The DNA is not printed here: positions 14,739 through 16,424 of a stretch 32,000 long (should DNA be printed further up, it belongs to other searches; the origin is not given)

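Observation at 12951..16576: Candidate conflict system: NTPase-wHTH-nuclease-like protein with a zinc-ribbon partner, embedded among three wHTH regulators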

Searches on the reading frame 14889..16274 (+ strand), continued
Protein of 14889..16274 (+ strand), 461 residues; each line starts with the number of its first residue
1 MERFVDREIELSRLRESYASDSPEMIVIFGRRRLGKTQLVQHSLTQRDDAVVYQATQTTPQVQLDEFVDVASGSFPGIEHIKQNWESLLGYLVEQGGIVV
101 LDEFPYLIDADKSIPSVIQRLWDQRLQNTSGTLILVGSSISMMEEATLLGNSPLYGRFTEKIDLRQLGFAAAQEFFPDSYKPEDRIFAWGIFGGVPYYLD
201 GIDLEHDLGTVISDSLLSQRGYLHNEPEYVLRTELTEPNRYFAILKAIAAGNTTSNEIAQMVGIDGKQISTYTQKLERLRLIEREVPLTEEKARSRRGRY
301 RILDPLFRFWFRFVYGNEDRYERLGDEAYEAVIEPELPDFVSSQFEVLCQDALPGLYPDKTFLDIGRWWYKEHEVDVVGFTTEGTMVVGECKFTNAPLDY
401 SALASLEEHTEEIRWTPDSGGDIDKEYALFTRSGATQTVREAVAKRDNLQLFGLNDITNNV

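Call 44: search_protein_families(library=pfam, alignment_id=A3, max_evalue=0.00001)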
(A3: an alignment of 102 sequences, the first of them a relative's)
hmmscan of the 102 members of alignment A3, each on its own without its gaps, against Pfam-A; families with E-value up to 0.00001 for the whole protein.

A. member 1, L003:7073-7762:+ (230 aa): 1 family
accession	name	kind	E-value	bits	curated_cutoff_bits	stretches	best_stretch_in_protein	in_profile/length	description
PF04832.17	SOUL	-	3.4e-38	131.8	27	1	36-218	2-172/173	SOUL heme-binding protein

B. families by the number of members that match (of 102 scanned): 70 families (the first 25 are shown)
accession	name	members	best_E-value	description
PF00344.25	SecY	3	5.9e-68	SecY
PF10559.14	Plug_translocon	3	1.8e-09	Plug domain of Sec61p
PF01637.24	ATPase_2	2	3.1e-29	ATPase domain predominantly from Archaea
PF03008.20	DUF234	2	3.1e-25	Archaea bacterial proteins of unknown function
PF01385.25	OrfB_IS605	2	1.2e-24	Probable transposase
PF07282.18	Cas12f1-like_TNB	2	1.8e-23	Cas12f1-like, TNB domain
PF22703.2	Cdc6_lid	2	1.9e-23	Cdc6 AAA+ ATPase-type lid domain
PF02661.23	Fic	2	6.3e-22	Fic/DOC family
PF09079.17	Cdc6_C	2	3.9e-21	CDC6, C terminal winged helix domain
PF13784.11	Fic_N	2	2.8e-18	Fic/DOC family N-terminal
PF01609.27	DDE_Tnp_1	2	2.2e-11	Transposase DDE domain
PF00753.33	Lactamase_B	2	4.1e-08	Metallo-beta-lactamase superfamily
PF00248.27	Aldo_ket_red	1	1.1e-73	Aldo/keto reductase family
PF00291.31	PALP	1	1.1e-71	Pyridoxal-phosphate dependent enzyme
PF00682.25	HMGL-like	1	6.9e-59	HMGL-like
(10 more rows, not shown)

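Call 49: list_cluster_members(proteins=[window:14889-16274:+, P0001, window:16424-16576:+, window:16761-17111:+])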
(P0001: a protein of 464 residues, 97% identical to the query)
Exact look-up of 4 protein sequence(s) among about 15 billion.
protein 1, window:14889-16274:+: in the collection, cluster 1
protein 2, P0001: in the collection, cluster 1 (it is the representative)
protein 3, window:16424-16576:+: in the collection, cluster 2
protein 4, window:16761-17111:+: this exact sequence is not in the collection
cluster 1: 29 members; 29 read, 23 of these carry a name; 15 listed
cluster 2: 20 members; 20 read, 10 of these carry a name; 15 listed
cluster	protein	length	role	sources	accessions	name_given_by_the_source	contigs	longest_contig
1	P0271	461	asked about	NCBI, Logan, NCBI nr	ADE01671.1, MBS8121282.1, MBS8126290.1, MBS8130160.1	ATP-binding protein [Haloferax volcanii]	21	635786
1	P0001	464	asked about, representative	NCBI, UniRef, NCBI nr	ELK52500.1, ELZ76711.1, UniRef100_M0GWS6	hypothetical protein D320_13746 [Haloferax sp. BAB-2207] | ATPase n=3 Tax=Haloferax volcanii TaxID=2246 RepID=M0GWS6_HALL2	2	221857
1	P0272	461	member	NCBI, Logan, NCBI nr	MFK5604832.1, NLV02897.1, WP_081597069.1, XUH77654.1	ATP-binding protein [Haloferax volcanii] | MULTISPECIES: ATP-binding protein [Haloferax]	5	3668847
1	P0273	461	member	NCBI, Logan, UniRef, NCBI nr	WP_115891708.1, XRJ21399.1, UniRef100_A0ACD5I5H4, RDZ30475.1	ATP-binding protein [Haloferax sp. Atlit-48N] | ATP-binding protein n=1 Tax=Haloferax sp. Atlit-48N TaxID=2077198 RepID=A0ACD5I5H4_9EURY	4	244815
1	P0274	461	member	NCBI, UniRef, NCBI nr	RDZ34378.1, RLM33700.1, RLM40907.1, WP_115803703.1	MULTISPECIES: ATP-binding protein [unclassified Haloferax] | ATP-binding protein n=1 Tax=unclassified Haloferax TaxID=2625095 RepID=UPI000E2570F4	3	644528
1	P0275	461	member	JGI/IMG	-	AAA+ ATPase superfamily predicted ATPase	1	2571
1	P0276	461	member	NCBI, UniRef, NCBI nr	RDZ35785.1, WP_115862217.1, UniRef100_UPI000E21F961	ATPase [Haloferax sp. Atlit-47N] | ATP-binding protein n=1 Tax=Haloferax sp. Atlit-47N TaxID=2077199 RepID=UPI000E21F961 | ATP-binding protein [Haloferax sp. Atlit-47N]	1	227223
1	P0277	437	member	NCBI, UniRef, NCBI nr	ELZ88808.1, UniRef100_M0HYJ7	hypothetical protein C453_01055 [Haloferax elongans ATCC BAA-1513] | ATPase n=2 Tax=Haloferax elongans TaxID=403191 RepID=M0HYJ7_HALEO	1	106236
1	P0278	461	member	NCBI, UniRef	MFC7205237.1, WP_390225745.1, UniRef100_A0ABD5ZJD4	ATP-binding protein [Haloferax namakaokahaiae] | ATP-binding protein n=1 Tax=Haloferax namakaokahaiae TaxID=1748331 RepID=A0ABD5ZJD4_9EURY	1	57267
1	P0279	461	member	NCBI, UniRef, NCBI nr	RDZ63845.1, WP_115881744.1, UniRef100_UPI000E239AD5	ATPase [Haloferax sp. Atlit-12N] | ATP-binding protein n=1 Tax=Haloferax sp. Atlit-12N TaxID=2077203 RepID=UPI000E239AD5 | ATP-binding protein [Haloferax sp. Atlit-12N]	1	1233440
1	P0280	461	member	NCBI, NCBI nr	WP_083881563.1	ATP-binding protein [Haloferax elongans]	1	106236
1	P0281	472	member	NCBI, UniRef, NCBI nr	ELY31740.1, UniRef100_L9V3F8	hypothetical protein C498_09926 [Haloferax volcanii DS2] | ATPase n=3 Tax=Haloferax volcanii TaxID=2246 RepID=L9V3F8_HALVD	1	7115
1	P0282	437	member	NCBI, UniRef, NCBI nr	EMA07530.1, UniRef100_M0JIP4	hypothetical protein C438_04062 [Haloferax denitrificans ATCC 35960] | ATPase n=2 Tax=Haloferax denitrificans TaxID=35745 RepID=M0JIP4_9EURY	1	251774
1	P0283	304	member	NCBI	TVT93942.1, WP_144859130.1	AAA family ATPase, partial [Haloferax volcanii]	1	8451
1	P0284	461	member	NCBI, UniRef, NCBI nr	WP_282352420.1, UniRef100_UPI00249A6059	ATP-binding protein [Haloferax volcanii] | ATP-binding protein n=1 Tax=Haloferax volcanii TaxID=2246 RepID=UPI00249A6059 | ATP-binding protein [Haloferax alexandrinus]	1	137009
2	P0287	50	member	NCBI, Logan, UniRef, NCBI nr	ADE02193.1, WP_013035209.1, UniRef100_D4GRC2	small CPxCG-related zinc finger protein (plasmid) [Haloferax volcanii DS2] | Small CPxCG-related zinc finger protein n=1 Tax=Haloferax volcanii (strain ATCC 29605 / ... | small CPxCG-related zinc finger protein [Haloferax volcanii DS2]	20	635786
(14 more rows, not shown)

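Call 68: find_encoding_contigs(protein=P0287, flank=4000, max_places=3)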
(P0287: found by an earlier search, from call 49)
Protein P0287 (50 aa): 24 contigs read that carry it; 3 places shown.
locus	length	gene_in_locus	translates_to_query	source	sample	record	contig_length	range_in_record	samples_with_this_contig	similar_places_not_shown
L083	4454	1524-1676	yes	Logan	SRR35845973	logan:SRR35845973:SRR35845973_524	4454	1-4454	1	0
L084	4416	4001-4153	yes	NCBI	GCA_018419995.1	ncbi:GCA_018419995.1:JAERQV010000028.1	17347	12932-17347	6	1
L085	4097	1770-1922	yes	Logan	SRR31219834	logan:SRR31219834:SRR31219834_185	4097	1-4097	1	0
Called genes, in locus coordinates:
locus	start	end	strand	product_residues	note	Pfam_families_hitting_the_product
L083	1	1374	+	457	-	?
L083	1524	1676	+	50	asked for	PF25207:DUF7837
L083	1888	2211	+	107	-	PF20586:DUF6788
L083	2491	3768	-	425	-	PF00158:Sigma54_activat (weak), PF01637:ATPase_2 (weak), PF13191:AAA_16, PF07728:AAA_5 (weak), PF13401:AAA_22, PF22606:Cdc6-ORC-like_ATPase_lid (weak), PF22703:Cdc6_lid, PF09079:WHD_Cdc6, +1 more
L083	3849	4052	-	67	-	-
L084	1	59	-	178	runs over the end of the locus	PF26238:DUF8054_M, PF26237:DUF8054_C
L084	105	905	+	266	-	PF00528:BPD_transp_1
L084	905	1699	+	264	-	PF00528:BPD_transp_1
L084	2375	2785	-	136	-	PF25925:DUF7970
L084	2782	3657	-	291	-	PF01656:CbiA, PF02374:ArsA_ATPase (weak), PF13614:AAA_31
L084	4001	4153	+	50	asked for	PF25207:DUF7837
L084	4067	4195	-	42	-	-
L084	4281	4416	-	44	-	?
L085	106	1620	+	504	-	PF01637:ATPase_2, PF13173:AAA_14 (weak), PF03008:DUF234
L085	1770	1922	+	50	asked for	PF25207:DUF7837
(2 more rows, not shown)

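Call 77: find_related_loci(query=window:14889-16274:+, collection=viral_contigs, flank=6000)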
Query window:14889-16274:+ (461 aa) in viral_contigs; peptide patterns used: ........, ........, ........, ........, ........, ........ (x = any residue, [..] = any of these).
5 stretches matched a pattern, but none encodes a relative of the query by tblastn (E <= 1e-3).

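Call 78: find_related_loci(query=A1, collection=viral_contigs, flank=6000)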
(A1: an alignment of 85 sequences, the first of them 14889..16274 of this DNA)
Query A1 (461 aa) in viral_contigs; peptide patterns used: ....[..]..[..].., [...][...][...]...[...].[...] (x = any residue, [..] = any of these).
133 stretches matched a pattern; 74 encode a relative of the query (tblastn E <= 1e-3); 74 distinct loci.
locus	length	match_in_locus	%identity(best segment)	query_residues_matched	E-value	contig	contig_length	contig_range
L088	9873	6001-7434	33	4-458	6e-78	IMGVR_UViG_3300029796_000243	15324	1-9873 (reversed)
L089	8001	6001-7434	33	4-458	2e-77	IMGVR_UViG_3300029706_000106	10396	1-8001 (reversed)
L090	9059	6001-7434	33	4-458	2e-77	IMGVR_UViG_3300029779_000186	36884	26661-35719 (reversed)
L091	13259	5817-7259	33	4-459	4e-73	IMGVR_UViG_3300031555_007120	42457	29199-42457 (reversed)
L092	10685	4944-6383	31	4-459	4e-72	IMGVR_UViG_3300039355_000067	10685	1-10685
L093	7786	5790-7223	31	4-458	3e-72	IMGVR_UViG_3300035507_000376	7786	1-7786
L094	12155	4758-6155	33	4-458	5e-71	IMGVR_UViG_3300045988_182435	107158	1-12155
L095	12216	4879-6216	34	4-437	9e-71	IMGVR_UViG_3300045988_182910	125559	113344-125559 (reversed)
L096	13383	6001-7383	32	1-452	5e-76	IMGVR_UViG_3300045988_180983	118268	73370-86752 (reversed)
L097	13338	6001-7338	34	4-437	3e-70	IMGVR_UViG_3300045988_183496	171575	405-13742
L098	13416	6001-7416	32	4-458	3e-68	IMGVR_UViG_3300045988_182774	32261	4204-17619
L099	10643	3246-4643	34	4-457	4e-68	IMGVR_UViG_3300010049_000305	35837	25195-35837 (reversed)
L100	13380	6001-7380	30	4-455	9e-68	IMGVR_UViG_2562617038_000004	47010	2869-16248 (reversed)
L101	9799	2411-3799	32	1-457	5e-65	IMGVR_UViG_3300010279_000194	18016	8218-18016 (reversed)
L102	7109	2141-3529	32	1-457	4e-65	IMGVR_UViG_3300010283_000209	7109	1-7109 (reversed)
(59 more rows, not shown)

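Call 94: search_solved_structures(query=A1, max_evalue=0.01)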
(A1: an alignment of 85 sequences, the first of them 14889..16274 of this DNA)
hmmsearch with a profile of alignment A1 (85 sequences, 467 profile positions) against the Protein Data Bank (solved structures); distinct sequences matched with E-value up to 0.01: 5.
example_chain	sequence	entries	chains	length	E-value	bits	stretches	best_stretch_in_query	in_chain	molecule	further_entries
2qen_A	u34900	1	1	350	1.8e-20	76.4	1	3-285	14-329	WALKER-TYPE ATPASE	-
2fna_A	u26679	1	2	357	2.5e-16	62.7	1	81-284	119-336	Conserved hypothetical protein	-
7ufi_1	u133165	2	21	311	3e-09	39.3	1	5-182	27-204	VchTnsC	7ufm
7rzy_1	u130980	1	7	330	3.2e-09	39.3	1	5-182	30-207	Tn6677 Vibrio cholerae transposon TnsC (VchTnsC)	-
1y88_A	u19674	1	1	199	0.0022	20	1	379-451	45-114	Hypothetical protein AF1548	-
